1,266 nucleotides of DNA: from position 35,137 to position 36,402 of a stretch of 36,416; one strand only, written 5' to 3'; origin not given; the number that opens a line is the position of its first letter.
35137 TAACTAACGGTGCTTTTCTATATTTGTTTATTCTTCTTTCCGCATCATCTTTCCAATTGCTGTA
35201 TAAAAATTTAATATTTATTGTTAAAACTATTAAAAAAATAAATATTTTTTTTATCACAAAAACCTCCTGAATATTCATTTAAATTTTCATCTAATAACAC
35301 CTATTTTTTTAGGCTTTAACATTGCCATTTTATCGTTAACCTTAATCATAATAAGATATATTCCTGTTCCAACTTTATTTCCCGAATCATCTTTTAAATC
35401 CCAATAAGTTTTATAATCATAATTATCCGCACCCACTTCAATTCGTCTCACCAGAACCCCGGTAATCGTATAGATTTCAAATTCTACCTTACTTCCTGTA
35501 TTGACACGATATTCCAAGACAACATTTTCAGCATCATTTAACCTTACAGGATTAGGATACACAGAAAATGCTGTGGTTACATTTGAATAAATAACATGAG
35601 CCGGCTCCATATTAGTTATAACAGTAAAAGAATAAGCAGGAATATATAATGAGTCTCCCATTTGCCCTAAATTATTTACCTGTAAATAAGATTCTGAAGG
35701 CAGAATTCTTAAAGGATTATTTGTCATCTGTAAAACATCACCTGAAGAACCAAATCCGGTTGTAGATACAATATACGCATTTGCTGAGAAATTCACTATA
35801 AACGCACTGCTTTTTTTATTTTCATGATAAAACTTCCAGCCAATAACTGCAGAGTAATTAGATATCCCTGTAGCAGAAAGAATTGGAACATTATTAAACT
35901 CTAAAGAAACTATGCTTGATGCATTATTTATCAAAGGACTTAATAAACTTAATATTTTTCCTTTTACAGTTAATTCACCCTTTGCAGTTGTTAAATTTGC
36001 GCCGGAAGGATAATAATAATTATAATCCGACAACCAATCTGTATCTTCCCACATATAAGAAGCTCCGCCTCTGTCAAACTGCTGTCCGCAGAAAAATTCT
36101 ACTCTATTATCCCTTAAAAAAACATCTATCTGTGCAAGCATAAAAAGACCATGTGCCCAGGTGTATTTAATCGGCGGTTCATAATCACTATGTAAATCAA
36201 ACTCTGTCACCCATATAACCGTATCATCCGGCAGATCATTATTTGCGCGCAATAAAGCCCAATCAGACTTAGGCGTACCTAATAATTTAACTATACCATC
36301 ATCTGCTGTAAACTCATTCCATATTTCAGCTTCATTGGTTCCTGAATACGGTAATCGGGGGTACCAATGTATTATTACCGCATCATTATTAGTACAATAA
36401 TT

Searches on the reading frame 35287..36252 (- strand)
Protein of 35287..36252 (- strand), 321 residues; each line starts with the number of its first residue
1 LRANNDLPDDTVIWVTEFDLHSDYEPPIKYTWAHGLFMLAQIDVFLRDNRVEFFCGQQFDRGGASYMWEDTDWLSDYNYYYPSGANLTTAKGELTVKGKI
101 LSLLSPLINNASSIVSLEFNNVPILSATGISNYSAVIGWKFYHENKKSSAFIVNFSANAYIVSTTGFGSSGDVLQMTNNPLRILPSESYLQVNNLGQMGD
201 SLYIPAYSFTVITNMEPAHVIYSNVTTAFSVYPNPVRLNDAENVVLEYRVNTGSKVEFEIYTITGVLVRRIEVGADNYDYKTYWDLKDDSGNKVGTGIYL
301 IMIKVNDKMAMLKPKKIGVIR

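Call 8: search_protein_families(library=pfam, proteins=[window:35287-36252:-], max_evalue=0.01)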
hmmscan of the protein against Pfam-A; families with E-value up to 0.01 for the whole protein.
window:35287-36252:- (321 aa): 2 families
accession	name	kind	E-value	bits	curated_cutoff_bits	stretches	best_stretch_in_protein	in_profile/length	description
PF13860.13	FlgD_ig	-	1.9e-06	28.2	27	1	243-305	11-75/79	FlgD Ig-like domain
PF18962.6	Por_Secre_tail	-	0.0017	19.1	27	1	231-310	1-69/75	Secretion system C-terminal sorting domain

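Call 55: search_protein_families(library=ncbifam, proteins=[window:35287-36252:-], max_evalue=0.001)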
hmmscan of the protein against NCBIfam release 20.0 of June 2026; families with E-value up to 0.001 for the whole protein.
window:35287-36252:- (321 aa): 3 families
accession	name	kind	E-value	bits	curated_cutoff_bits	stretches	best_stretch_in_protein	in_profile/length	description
NF033707.1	T9SS_sortase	equivalog_domain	4.3e-08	31.3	420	1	227-309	997-1081/1095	type IX secretion system sortase PorU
NF052228.1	T9SS_PorZ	equivalog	1.1e-07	30.7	260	1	227-321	671-757/757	type IX secretion system anionic LPS delivery protein PorZ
TIGR04183.1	Por_Secre_tail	domain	2.9e-06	27.2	23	1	231-310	1-65/72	T9SS type A sorting domain-containing protein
